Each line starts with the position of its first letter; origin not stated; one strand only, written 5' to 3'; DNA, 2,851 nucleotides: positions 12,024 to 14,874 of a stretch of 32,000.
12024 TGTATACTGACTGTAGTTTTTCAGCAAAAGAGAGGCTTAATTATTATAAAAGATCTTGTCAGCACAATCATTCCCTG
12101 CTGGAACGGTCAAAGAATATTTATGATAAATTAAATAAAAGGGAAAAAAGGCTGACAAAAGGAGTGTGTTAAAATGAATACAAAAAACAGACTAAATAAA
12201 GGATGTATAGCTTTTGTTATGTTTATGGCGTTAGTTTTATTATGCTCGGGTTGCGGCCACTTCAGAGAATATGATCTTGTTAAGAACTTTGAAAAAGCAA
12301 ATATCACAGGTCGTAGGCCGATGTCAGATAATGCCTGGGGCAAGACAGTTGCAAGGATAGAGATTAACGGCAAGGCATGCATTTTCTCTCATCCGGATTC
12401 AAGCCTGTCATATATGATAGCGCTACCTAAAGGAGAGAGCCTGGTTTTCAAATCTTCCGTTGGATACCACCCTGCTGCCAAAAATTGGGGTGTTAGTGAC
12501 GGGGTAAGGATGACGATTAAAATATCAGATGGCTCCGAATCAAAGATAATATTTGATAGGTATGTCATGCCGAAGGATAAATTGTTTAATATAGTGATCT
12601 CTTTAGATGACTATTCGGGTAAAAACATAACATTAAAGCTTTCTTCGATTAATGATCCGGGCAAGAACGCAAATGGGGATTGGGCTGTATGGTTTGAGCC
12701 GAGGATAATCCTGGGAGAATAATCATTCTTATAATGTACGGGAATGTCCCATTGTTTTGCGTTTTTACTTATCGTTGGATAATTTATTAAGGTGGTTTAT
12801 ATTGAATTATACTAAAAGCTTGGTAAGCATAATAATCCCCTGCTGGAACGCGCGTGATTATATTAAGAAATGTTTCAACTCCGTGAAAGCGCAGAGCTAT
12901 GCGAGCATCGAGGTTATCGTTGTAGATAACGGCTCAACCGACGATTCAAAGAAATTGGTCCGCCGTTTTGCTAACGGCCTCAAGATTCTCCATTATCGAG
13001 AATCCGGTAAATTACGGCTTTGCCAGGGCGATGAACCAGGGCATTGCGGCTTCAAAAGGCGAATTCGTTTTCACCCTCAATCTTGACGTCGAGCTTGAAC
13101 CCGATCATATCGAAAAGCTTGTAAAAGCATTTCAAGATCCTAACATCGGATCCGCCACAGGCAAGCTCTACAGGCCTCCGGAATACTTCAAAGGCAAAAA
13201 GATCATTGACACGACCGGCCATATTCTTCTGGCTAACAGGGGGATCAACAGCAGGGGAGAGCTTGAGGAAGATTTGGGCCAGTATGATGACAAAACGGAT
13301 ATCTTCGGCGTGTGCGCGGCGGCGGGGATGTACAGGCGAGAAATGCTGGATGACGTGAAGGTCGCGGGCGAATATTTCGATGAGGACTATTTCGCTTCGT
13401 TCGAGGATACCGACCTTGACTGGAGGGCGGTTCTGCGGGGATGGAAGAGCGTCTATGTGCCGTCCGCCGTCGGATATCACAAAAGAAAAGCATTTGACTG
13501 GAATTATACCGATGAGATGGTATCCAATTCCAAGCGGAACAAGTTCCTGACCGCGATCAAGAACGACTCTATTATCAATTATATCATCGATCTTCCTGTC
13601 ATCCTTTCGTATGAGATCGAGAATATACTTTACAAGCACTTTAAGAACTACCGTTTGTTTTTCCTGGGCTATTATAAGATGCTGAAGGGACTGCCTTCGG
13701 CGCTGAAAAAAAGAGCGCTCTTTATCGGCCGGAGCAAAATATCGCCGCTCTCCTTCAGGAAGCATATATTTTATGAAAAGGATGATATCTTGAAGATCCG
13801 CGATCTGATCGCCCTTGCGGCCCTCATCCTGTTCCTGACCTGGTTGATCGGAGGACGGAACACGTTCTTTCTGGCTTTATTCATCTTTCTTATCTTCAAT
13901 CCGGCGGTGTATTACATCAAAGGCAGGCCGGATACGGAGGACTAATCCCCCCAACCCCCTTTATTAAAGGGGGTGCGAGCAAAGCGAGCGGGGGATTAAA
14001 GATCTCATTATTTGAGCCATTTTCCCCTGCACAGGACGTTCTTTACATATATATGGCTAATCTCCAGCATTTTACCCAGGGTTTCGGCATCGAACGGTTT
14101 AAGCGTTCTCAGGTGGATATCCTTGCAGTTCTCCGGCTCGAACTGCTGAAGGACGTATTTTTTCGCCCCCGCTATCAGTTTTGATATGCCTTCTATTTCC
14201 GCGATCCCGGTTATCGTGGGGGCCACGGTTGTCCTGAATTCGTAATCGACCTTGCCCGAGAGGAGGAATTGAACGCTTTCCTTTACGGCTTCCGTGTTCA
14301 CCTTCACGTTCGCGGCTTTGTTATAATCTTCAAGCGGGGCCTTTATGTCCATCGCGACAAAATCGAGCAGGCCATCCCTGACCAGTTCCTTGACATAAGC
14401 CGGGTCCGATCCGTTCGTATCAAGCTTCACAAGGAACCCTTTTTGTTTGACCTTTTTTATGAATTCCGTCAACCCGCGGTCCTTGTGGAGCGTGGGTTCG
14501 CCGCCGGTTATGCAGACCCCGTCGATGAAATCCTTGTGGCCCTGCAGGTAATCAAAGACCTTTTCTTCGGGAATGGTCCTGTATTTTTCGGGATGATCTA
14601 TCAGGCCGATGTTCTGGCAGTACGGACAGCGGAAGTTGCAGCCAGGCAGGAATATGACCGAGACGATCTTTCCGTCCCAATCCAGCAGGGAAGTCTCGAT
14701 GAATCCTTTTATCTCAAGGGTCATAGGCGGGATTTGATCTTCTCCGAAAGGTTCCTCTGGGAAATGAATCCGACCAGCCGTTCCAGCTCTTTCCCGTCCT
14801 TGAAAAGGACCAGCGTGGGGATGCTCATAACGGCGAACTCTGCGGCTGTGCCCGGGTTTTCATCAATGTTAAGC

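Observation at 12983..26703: Both frame-broken genes in the window switch to the +1 frame on the identical 10-mer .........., in the same codon phase, each inside a local hairpin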

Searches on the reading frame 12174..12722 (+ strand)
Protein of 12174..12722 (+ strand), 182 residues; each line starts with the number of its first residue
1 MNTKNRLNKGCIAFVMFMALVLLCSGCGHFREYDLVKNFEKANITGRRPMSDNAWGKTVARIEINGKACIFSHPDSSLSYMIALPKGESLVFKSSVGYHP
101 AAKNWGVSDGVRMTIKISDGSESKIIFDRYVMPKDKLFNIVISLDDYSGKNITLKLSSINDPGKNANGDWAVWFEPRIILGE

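Call 11: search_protein_families(library=pfam, proteins=[window:12174-12722:+])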
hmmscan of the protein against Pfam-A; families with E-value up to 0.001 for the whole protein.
window:12174-12722:+ (182 aa): 0 families

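Call 19: find_encoding_contigs(protein=window:12174-12722:+, flank=10000, max_places=10)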
Protein window:12174-12722:+ (182 aa): 1 contig read that carries it; 1 place shown.
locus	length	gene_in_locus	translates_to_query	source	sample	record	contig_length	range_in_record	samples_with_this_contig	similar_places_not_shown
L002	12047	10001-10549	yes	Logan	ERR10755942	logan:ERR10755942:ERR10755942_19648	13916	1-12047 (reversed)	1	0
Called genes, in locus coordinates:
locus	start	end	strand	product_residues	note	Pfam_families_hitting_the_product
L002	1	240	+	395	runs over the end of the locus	PF13450:NAD_binding_8, PF03275:GLF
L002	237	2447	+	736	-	PF00535:Glycos_transf_2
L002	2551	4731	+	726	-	-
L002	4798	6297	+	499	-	PF04055:Radical_SAM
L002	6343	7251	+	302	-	PF13489:Methyltransf_23, PF07021:MetW (weak), PF13847:Methyltransf_31, PF08241:Methyltransf_11, PF08242:Methyltransf_12, PF13649:Methyltransf_25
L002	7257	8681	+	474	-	PF01266:DAO (weak), PF01593:Amino_oxidase, PF12831:FAD_oxidored (weak), PF13450:NAD_binding_8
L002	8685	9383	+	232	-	PF00535:Glycos_transf_2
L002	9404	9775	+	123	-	PF10066:DUF2304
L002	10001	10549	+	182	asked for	-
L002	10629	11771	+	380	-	PF00535:Glycos_transf_2, PF10111:Glyco_tranf_2_2, PF13641:Glyco_tranf_2_3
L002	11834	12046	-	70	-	?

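Call 36: search_protein_families(library=pfam, proteins=[L002:10629-11771:+])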
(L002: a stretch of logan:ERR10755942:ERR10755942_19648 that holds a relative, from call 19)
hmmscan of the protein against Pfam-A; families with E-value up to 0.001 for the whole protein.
L002:10629-11771:+ (380 aa): 3 families
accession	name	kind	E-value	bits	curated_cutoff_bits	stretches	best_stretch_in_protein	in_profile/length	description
PF00535.33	Glycos_transf_2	-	4.1e-36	124.9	23.3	1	9-184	1-166/168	Glycosyl transferase family 2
PF13641.12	Glyco_tranf_2_3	-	5.3e-16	59.8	27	1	8-227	3-212/230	Glycosyltransferase like family 2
PF10111.15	Glyco_tranf_2_2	-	1e-08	35.5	27.3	1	9-114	1-110/276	Glycosyltransferase like family 2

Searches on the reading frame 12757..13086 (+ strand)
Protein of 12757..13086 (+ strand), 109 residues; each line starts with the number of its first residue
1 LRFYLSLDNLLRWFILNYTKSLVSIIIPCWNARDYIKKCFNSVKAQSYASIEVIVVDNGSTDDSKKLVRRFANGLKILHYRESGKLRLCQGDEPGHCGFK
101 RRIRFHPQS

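Call 11: search_protein_families(library=pfam, proteins=[window:12757-13086:+])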
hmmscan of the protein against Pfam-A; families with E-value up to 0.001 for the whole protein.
window:12757-13086:+ (109 aa): 2 families
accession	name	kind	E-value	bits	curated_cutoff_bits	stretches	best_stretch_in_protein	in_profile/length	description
PF00535.33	Glycos_transf_2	-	1.8e-16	61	23.3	1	24-81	1-58/168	Glycosyl transferase family 2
PF13641.12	Glyco_tranf_2_3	-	2.4e-05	24.9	27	1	23-76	3-61/230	Glycosyltransferase like family 2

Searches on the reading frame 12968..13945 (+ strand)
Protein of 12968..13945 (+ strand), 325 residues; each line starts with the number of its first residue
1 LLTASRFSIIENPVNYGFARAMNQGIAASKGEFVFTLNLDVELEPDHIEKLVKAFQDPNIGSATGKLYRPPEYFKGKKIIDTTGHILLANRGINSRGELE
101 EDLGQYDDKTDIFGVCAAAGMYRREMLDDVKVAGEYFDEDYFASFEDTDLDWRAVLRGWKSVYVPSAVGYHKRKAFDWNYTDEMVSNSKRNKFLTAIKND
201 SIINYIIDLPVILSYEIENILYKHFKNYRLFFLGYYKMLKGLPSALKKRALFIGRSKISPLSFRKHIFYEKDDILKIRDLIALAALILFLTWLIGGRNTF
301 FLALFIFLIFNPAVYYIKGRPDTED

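Call 11: search_protein_families(library=pfam, proteins=[window:12968-13945:+])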
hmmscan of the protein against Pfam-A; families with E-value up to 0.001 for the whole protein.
window:12968-13945:+ (325 aa): 2 families
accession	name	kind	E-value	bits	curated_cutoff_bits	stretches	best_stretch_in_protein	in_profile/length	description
PF00535.33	Glycos_transf_2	-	2.8e-15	57.1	23.3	1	6-129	54-166/168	Glycosyl transferase family 2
PF13641.12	Glyco_tranf_2_3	-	3.3e-06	27.7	27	1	15-172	71-212/230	Glycosyltransferase like family 2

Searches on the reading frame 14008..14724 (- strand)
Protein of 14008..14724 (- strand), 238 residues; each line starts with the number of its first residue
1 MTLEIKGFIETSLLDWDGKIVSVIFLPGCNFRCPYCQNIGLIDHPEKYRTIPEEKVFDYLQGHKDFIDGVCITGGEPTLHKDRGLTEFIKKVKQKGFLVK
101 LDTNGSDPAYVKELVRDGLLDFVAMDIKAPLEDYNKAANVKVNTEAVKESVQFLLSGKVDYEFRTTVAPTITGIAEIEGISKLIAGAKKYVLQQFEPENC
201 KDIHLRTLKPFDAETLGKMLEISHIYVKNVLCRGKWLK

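Call 29: find_encoding_contigs(protein=window:14008-14724:-, flank=10000, max_places=10)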
Protein window:14008-14724:- (238 aa): no gene with exactly this product is on record in the collection.
